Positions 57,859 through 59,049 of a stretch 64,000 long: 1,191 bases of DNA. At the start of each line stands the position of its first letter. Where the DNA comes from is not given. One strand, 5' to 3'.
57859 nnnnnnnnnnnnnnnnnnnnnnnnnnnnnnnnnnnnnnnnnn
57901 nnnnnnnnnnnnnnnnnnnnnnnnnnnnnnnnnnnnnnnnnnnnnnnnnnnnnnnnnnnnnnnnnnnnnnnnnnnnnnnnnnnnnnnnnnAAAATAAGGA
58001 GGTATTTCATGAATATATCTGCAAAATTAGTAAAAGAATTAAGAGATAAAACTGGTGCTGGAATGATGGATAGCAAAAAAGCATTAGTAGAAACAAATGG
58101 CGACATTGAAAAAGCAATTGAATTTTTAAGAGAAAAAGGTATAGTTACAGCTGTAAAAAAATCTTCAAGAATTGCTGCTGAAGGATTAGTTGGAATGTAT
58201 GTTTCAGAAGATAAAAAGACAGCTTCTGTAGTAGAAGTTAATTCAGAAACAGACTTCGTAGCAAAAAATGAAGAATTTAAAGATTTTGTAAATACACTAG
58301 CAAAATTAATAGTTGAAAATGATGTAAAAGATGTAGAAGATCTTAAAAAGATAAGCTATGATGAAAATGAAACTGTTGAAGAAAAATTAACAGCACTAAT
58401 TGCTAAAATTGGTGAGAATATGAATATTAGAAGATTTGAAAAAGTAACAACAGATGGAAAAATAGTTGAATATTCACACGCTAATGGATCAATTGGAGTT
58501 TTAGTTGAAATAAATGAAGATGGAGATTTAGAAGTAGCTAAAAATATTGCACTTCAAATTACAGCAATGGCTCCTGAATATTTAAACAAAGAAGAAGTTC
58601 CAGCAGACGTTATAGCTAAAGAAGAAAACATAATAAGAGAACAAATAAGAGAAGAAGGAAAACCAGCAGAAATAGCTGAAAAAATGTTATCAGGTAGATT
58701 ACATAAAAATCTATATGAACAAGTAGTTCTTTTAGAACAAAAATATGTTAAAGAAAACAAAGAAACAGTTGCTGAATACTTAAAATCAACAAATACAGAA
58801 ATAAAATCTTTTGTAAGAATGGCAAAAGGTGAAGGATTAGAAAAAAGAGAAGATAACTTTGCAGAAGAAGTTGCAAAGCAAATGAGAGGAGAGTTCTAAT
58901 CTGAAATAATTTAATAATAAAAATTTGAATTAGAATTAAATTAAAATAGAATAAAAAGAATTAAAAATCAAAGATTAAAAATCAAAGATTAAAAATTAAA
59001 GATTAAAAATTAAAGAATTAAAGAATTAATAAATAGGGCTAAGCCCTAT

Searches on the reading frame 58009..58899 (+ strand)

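Call 69: search_protein_families(library=pfam, proteins=[window:58009-58899:+], max_evalue=0.0001)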
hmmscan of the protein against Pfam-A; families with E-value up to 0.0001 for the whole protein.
window:58009-58899:+ (296 aa): 1 family
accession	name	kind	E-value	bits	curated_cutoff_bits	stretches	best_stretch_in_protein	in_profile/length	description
PF00889.24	EF_TS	-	2.5e-72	243.2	27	1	72-275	1-204/204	Elongation factor TS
